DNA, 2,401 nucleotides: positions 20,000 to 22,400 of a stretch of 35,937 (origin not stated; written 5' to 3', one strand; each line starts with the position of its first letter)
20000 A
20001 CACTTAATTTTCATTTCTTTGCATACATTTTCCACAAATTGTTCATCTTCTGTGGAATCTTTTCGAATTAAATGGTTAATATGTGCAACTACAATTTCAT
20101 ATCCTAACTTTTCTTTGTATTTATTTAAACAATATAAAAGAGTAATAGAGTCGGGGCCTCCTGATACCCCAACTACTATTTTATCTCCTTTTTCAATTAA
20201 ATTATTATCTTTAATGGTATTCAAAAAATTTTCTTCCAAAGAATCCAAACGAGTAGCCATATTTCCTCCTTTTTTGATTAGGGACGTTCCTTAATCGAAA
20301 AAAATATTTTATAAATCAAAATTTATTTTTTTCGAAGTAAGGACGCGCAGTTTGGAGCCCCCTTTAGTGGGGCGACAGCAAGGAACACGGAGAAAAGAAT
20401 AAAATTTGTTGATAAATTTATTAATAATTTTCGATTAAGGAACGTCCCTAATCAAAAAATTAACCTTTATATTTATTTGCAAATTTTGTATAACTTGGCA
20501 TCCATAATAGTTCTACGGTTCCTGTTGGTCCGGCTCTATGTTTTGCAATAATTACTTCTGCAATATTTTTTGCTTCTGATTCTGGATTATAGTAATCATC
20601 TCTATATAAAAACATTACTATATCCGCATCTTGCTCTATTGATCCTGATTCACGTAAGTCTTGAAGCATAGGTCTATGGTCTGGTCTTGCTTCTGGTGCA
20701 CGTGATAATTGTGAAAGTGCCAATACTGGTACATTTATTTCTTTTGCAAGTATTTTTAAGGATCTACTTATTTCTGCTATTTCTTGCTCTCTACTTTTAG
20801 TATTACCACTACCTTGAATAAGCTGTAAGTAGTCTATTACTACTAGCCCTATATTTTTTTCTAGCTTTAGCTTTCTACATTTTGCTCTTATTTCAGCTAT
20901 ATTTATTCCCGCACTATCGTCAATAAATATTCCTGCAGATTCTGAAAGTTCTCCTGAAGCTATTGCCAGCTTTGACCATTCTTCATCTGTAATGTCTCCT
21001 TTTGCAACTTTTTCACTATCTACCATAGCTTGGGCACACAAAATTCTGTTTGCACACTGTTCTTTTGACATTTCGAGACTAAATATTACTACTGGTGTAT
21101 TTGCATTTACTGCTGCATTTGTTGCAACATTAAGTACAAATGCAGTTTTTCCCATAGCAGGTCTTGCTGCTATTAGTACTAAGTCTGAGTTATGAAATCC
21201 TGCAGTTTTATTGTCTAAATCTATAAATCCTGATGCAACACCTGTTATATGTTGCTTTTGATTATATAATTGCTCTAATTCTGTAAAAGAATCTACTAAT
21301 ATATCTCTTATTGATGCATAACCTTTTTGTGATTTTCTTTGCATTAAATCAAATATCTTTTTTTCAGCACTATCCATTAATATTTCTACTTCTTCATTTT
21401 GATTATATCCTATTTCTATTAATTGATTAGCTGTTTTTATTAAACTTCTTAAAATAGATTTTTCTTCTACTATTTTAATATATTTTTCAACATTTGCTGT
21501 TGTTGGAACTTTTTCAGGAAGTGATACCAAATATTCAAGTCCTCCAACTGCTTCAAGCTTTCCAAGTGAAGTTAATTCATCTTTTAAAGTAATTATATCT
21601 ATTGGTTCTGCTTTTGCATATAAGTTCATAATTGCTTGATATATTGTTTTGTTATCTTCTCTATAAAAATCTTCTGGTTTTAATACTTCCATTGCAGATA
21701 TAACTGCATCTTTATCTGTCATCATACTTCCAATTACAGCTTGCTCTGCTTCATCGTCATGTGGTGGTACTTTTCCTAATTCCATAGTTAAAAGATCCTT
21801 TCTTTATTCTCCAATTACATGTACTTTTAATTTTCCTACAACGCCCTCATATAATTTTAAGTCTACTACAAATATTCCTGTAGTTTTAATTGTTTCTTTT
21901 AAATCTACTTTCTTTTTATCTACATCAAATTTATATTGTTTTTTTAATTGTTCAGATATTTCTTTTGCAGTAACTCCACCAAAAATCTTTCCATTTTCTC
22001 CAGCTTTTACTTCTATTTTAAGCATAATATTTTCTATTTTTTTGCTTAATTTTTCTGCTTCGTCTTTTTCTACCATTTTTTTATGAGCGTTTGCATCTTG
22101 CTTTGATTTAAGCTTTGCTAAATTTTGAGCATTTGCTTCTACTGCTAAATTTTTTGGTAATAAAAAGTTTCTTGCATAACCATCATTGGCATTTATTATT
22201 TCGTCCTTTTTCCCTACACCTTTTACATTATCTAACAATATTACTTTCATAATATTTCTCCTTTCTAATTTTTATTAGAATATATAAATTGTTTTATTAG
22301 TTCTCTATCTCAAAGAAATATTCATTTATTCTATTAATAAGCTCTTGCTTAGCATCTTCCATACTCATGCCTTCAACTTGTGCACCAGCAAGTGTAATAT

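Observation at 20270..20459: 190-nt element with 32-bp perfect terminal inverted repeats and a GC-rich core fills the whole dnaB-tilS spacer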

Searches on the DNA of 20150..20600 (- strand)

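Call 5: search_rna_families(source=window, start=20150, end=20600, threshold=evalue, max_evalue=10, show_alignments=5)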
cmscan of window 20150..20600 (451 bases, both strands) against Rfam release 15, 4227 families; matches with E-value up to 10: 10.
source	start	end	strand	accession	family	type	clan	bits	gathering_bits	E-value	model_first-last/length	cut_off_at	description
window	20273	20456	+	RF04205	MIR2606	Gene; miRNA;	-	38.4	139.7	0.00024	1-165/165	no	MIR2606 microRNA precursor family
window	20270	20459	+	RF04251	MIR5070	Gene; miRNA;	CL00139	34.9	100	4.8e-05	1-116/116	no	MIR5070 microRNA precursor family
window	20270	20459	+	RF02637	EF0408_EF0409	Gene; sRNA;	-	22.4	440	0.00069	42-357/412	no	Enterococcus sRNA EF0408_EF0409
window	20248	20455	-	RF02384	FasX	Gene; sRNA;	-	21.5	100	0.2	1-205/205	no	FasX small RNA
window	20299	20423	-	RF01859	Phe_leader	Cis-reg; leader;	-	16.6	55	3.9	1-125/125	no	Phenylalanine leader peptide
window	20295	20337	+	RF03474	mir-4766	Gene; miRNA;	-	16.5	72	2.2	1-56/56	no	mir-4766 microRNA precursor family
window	20275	20434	+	RF01578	RUF1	Gene; sRNA;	-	14.6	70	2.5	1-264/264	no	Plasmodium RNA of unkown function RUF1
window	20357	20464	-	RF02593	NsiR8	Gene; sRNA;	-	12.8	61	8.6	1-172/172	no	Nitrogen stress-induced RNA 8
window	20428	20458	-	RF04128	MIR8562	Gene; miRNA;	-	12.5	211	9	1-242/242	no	MIR8562 microRNA precursor family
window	20270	20459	-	RF02637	EF0408_EF0409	Gene; sRNA;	-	11.9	440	0.93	42-357/412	no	Enterococcus sRNA EF0408_EF0409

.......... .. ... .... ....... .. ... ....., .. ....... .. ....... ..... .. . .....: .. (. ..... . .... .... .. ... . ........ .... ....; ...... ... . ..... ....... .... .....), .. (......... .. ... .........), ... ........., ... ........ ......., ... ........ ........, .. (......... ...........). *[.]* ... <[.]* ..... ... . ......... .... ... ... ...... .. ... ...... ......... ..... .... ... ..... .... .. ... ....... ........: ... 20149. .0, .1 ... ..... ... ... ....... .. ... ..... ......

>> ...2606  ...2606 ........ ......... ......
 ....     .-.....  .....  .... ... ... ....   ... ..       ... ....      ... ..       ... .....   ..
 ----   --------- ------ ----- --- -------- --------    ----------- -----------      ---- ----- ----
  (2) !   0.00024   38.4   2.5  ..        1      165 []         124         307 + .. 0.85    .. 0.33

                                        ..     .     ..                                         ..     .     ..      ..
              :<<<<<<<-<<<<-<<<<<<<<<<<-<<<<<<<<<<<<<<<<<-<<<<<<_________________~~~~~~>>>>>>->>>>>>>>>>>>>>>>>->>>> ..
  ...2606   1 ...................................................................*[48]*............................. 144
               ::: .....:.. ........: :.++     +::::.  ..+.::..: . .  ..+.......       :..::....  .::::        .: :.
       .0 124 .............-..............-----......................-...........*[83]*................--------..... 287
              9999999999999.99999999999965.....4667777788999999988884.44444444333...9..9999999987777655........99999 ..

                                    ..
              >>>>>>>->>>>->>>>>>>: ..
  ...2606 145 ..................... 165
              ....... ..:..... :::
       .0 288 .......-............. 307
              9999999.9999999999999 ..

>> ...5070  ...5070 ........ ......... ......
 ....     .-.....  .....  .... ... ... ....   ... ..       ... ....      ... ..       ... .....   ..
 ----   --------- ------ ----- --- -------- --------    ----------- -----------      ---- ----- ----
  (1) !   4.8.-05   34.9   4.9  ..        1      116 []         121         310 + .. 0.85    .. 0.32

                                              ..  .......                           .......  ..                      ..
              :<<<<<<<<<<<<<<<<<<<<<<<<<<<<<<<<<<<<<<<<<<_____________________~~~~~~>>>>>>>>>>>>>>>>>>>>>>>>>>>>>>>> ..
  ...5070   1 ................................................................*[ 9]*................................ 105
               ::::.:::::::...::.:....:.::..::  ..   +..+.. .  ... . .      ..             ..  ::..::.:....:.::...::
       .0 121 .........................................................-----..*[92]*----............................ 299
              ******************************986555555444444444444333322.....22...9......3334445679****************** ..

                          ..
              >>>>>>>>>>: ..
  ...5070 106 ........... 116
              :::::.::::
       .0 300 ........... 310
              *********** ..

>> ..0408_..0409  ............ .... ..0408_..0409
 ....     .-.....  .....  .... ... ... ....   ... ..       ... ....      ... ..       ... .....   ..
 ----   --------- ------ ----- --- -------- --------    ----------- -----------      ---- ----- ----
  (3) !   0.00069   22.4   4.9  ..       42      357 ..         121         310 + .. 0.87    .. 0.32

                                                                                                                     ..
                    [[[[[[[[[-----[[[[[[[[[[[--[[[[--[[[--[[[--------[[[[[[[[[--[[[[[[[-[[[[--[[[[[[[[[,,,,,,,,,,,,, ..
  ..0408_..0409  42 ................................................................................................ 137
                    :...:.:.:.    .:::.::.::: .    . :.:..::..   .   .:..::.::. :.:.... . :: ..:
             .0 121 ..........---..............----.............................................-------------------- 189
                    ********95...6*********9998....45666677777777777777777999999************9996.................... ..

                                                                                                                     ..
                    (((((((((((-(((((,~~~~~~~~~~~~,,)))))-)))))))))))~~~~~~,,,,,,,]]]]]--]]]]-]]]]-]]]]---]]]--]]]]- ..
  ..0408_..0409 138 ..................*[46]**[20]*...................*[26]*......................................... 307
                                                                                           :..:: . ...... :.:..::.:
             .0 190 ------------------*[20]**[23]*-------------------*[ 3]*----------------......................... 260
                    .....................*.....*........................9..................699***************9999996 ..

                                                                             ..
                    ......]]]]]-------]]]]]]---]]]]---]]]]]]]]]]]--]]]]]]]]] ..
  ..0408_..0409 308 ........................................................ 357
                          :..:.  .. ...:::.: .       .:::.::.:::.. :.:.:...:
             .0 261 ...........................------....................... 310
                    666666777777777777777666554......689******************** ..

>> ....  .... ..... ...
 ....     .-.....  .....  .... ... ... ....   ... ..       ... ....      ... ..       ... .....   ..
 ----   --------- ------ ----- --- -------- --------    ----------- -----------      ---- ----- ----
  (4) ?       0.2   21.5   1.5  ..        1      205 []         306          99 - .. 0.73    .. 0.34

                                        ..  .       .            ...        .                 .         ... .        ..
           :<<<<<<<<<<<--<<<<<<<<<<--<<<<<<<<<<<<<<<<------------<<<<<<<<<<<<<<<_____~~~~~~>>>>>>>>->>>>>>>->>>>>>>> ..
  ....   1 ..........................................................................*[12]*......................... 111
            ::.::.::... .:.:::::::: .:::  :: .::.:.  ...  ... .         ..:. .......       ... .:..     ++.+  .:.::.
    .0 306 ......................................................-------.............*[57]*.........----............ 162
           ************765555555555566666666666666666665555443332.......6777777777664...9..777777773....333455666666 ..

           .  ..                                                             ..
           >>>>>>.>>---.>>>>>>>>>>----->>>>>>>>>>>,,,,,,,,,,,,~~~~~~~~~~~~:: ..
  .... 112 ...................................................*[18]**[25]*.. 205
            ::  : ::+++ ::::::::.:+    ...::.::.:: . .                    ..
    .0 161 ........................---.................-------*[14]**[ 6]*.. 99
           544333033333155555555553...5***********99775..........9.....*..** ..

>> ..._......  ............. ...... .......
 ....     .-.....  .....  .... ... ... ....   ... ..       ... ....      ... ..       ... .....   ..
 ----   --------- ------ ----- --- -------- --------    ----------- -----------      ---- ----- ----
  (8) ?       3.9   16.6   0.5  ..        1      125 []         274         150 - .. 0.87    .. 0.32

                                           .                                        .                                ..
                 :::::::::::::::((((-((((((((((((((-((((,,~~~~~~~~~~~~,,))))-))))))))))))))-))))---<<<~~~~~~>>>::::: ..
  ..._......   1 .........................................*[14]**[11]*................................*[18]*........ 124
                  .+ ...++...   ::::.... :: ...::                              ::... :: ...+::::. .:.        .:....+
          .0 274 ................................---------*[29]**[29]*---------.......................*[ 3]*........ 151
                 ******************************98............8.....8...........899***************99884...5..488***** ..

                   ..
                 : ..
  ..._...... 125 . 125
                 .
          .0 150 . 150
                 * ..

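Call 56: search_dna_similar(query=window:20262-20467:-, collection=plasmids, mode=distant, max_evalue=0.01, max_rows=10)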
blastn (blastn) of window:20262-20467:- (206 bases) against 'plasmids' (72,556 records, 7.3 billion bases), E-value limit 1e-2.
No match.

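Call 57: search_dna_similar(query=window:20262-20467:-, collection=phages, mode=distant, max_evalue=0.01, max_rows=10)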
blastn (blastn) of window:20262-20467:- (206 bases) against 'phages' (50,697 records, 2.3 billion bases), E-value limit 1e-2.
No match.

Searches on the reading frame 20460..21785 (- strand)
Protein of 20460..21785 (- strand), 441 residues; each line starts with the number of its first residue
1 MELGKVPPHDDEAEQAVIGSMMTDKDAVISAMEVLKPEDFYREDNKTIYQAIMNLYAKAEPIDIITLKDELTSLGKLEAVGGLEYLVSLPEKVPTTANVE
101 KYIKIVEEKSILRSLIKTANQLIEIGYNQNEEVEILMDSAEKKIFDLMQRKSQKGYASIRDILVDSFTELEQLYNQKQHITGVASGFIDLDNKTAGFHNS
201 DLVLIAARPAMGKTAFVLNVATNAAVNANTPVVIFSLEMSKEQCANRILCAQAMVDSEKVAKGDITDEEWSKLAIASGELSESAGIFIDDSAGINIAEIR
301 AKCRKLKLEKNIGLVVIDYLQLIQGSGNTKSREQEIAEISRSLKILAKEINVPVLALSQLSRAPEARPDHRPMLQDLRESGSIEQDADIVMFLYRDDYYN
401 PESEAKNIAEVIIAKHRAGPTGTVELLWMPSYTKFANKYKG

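Call 10: search_protein_families(library=pfam, proteins=[window:20460-21785:-])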
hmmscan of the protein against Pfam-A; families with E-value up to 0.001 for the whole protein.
window:20460-21785:- (441 aa): 4 families
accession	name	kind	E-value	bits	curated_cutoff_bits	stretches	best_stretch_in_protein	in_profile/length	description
PF03796.21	DnaB_C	-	2e-109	365.3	27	1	182-437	1-255/255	DnaB-like helicase C terminal domain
PF00772.26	DnaB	-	7.1e-35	119.6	23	1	7-108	2-103/103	DnaB-like helicase N terminal domain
PF13481.12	AAA_25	-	3.2e-10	40.4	27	1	200-361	33-191/195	AAA domain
PF06745.19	ATPase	-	9.1e-06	25.6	26.6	1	186-345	4-153/231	KaiC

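Call 20: find_related_loci(query=window:20460-21785:-, collection=genome_contigs, flank=4000)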
Query window:20460-21785:- (441 aa) in genome_contigs; peptide patterns used: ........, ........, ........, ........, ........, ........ (x = any residue, [..] = any of these).
600 stretches matched a pattern (row limit reached: there are more); 587 encode a relative of the query (tblastn E <= 1e-3); the best 80 are kept; 80 distinct loci.
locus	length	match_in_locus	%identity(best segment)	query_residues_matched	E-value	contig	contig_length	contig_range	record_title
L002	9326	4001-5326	78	1-440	0e+0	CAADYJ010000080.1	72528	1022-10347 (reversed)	MAG TPA_asm: Clostridia bacterium, isolate HGM13633, WGS project CAADYJ010000000 data, contig: ERS396354_14_k85_85716, w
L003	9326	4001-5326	77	1-440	0e+0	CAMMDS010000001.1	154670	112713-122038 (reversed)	MAG: uncultured Clostridium sp. isolate ERR4835933_bin.1_MetaWRAP_v1.1_MAG genome assembly, contig: NODE_26_length_15467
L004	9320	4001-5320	76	1-440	0e+0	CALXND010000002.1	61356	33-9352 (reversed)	MAG: uncultured Clostridia bacterium isolate BRZ_FC__bin47 genome assembly, contig: BRZ_FC__NODE_509_length_61356_cov_14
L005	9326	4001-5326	77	1-440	0e+0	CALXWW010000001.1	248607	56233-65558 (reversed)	MAG: uncultured Clostridia bacterium isolate BRZ_CH__bin9 genome assembly, contig: BRZ_CH__NODE_58_length_248607_cov_23.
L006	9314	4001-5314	76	1-437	0e+0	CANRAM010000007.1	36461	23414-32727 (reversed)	MAG: uncultured Clostridia bacterium isolate Lapin-016__bin82 genome assembly, contig: Lapin-016__NODE_953_length_36461_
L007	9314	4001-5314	75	1-437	0e+0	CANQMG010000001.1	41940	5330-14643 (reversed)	MAG: uncultured Clostridia bacterium isolate Lapin-014__bin75 genome assembly, contig: Lapin-014__NODE_649_length_41940_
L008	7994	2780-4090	77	1-437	0e+0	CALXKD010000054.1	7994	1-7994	MAG: uncultured Clostridia bacterium isolate BRZ_IE__bin33 genome assembly, contig: BRZ_IE__NODE_13851_length_7994_cov_3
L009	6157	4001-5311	76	1-437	0e+0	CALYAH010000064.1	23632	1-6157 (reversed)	MAG: uncultured Clostridia bacterium isolate E03__bin62 genome assembly, contig: E03__k127_4617470, whole genome shotgun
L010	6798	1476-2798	75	1-441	0e+0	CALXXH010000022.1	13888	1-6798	MAG: uncultured Clostridia bacterium isolate BRZ_PB__bin114 genome assembly, contig: BRZ_PB__NODE_6553_length_13888_cov_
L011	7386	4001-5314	76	1-437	0e+0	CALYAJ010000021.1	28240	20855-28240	MAG: uncultured Clostridia bacterium isolate BRZ_V__bin74 genome assembly, contig: BRZ_V__NODE_1546_length_28240_cov_10.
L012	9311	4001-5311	75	1-437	0e+0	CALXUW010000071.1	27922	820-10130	MAG: uncultured Clostridia bacterium isolate E12__bin58 genome assembly, contig: E12__k127_5376699, whole genome shotgun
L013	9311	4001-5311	75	1-437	0e+0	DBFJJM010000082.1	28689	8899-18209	MAG TPA_asm: Candidatus Merdicola sp. isolate MAG8126 contig82, whole genome shotgun sequence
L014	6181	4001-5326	74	1-440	0e+0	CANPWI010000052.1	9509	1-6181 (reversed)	MAG: uncultured Clostridia bacterium isolate Lapin-005__bin124 genome assembly, contig: Lapin-005__NODE_10011_length_950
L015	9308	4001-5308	74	1-437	0e+0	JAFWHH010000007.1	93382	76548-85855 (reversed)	MAG: Clostridia bacterium isolate RGIG5739 Sheep_Ileum-2__c438, whole genome shotgun sequence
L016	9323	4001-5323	74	1-440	0e+0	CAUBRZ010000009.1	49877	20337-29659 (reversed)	MAG TPA_asm: uncultured Clostridium sp. isolate ERR9353471_bin.31_MetaWRAP_v1.3_MAG genome assembly, contig: ERZ18534354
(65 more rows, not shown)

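Call 37: find_encoding_contigs(protein=window:20460-21785:-, flank=1500, max_places=10)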
Protein window:20460-21785:- (441 aa): 22 contigs read that carry it; 10 places shown.
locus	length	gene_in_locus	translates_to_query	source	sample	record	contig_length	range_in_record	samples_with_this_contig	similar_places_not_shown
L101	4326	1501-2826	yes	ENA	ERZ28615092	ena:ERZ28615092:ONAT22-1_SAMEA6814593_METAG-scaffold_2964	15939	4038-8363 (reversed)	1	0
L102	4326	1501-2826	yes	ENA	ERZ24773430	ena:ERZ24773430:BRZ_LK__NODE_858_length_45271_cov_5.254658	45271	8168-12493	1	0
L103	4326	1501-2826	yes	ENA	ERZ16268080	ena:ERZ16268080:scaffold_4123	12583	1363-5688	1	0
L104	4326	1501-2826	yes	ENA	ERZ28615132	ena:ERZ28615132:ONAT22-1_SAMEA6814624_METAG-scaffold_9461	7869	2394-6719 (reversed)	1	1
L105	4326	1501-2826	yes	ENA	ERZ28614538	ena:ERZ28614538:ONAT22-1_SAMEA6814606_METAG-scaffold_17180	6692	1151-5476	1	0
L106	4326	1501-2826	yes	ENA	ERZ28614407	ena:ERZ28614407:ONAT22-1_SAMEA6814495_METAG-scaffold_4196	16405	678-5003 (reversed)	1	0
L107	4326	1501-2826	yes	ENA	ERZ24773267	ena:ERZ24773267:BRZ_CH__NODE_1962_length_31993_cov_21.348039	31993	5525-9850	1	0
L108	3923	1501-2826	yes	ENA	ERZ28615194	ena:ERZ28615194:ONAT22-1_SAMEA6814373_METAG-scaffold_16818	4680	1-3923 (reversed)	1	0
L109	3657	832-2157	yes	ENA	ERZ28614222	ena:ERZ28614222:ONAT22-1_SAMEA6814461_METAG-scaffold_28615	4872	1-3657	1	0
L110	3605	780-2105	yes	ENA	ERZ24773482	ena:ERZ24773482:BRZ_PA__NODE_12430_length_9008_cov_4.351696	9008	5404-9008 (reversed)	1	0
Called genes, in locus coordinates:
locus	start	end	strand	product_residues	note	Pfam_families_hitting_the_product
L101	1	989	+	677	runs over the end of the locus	PF24898:GGDEF_GdpP, PF01368:DHH, PF02272:DHHA1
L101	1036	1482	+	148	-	PF01281:Ribosomal_L9_N, PF03948:Ribosomal_L9_C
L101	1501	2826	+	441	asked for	PF00772:DnaB, PF03796:DnaB_C, PF06745:ATPase (weak), PF13481:AAA_25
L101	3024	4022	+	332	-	PF01171:ATP_bind_3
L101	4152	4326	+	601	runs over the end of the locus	PF06480:FtsH_ext, PF00004:AAA, PF07728:AAA_5 (weak), PF17862:AAA_lid_3, PF01434:Peptidase_M41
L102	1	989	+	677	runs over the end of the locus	PF24898:GGDEF_GdpP, PF01368:DHH, PF02272:DHHA1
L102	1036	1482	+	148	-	PF01281:Ribosomal_L9_N, PF03948:Ribosomal_L9_C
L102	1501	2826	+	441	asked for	PF00772:DnaB, PF03796:DnaB_C, PF06745:ATPase (weak), PF13481:AAA_25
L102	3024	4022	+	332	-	PF01171:ATP_bind_3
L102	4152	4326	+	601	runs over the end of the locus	PF06480:FtsH_ext, PF00004:AAA, PF07728:AAA_5 (weak), PF17862:AAA_lid_3, PF01434:Peptidase_M41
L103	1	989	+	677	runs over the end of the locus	PF24898:GGDEF_GdpP, PF01368:DHH, PF02272:DHHA1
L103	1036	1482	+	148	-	PF01281:Ribosomal_L9_N, PF03948:Ribosomal_L9_C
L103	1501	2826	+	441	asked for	PF00772:DnaB, PF03796:DnaB_C, PF06745:ATPase (weak), PF13481:AAA_25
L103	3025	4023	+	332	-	PF01171:ATP_bind_3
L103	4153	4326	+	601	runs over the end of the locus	PF06480:FtsH_ext, PF00004:AAA, PF07728:AAA_5 (weak), PF17862:AAA_lid_3, PF01434:Peptidase_M41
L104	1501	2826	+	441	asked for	PF00772:DnaB, PF03796:DnaB_C, PF06745:ATPase (weak), PF13481:AAA_25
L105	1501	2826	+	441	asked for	PF00772:DnaB, PF03796:DnaB_C, PF06745:ATPase (weak), PF13481:AAA_25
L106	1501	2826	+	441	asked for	PF00772:DnaB, PF03796:DnaB_C, PF06745:ATPase (weak), PF13481:AAA_25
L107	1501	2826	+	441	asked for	PF00772:DnaB, PF03796:DnaB_C, PF06745:ATPase (weak), PF13481:AAA_25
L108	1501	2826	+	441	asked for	PF00772:DnaB, PF03796:DnaB_C, PF06745:ATPase (weak), PF13481:AAA_25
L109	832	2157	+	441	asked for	PF00772:DnaB, PF03796:DnaB_C, PF06745:ATPase (weak), PF13481:AAA_25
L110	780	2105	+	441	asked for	PF00772:DnaB, PF03796:DnaB_C, PF06745:ATPase (weak), PF13481:AAA_25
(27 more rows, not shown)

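Call 75: search_protein_families(library=ncbifam, proteins=[window:20460-21785:-], max_evalue=0.00001)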
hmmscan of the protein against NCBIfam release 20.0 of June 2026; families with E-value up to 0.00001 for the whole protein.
window:20460-21785:- (441 aa): 16 families
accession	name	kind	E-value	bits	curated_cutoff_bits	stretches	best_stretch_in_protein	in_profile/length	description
NF004384.0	PRK05748.1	equivalog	3.2e-184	612.7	525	1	5-437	8-441/452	replicative DNA helicase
NF004109.0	PRK05595.1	equivalog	1.5e-180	600.6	737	1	8-437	9-437/444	replicative DNA helicase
TIGR00665.1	DnaB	equivalog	2.8e-175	583.3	385.25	1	7-438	2-433/435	replicative DNA helicase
NF005852.0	PRK07773.1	equivalog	2.3e-166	555.6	780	2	3-382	20-398/886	replicative DNA helicase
NF006443.0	PRK08760.1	equivalog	7.7e-135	449.9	741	1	5-437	31-466/476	replicative DNA helicase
NF006606.0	PRK09165.1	equivalog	7.2e-131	437.2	540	1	6-438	20-487/497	replicative DNA helicase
NF005424.0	PRK07004.1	equivalog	7.8e-131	436.8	834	1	3-437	11-450/460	replicative DNA helicase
TIGR03600.1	phage_DnaB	exception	9.4e-130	433.4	498.65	1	12-428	3-421/421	phage replicative helicase, DnaB family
NF040583.1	dnaB_SPI-7_type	exception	2.3e-128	429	655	1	8-437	2-433/434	SPI-7-type island replicative DNA helicase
NF005369.0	PRK06904.1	equivalog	8.3e-127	423.8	809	1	5-437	23-463/474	replicative DNA helicase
NF005945.0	PRK08006.1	equivalog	9.8e-127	423.6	898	1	5-437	25-462/471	replicative DNA helicase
NF006458.0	PRK08840.1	equivalog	2.4e-126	422.2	884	1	5-437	18-455/464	replicative DNA helicase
NF006306.0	PRK08506.1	equivalog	1.2e-120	403.3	596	1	12-405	8-396/472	replicative DNA helicase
NF004967.0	PRK06321.1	equivalog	4.7e-118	395.1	751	1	5-437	14-464/472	replicative DNA helicase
NF005240.0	PRK06749.1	subfamily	4.1e-99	332.3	686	1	11-437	6-426/428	replicative DNA helicase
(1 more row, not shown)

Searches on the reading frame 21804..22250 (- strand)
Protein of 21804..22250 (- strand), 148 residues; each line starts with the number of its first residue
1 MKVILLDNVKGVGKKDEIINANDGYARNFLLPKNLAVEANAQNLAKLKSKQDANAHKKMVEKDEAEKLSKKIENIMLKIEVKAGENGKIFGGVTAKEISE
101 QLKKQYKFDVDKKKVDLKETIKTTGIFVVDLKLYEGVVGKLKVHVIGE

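Call 10: search_protein_families(library=pfam, proteins=[window:21804-22250:-])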
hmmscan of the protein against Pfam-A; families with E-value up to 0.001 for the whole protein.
window:21804-22250:- (148 aa): 2 families
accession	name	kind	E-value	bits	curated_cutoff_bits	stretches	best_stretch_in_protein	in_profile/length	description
PF03948.19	Ribosomal_L9_C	-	2e-26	92.7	23.2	1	64-146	2-85/86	Ribosomal protein L9, C-terminal domain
PF01281.25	Ribosomal_L9_N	-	1.6e-21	76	20.7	1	1-47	1-47/47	Ribosomal protein L9, N-terminal domain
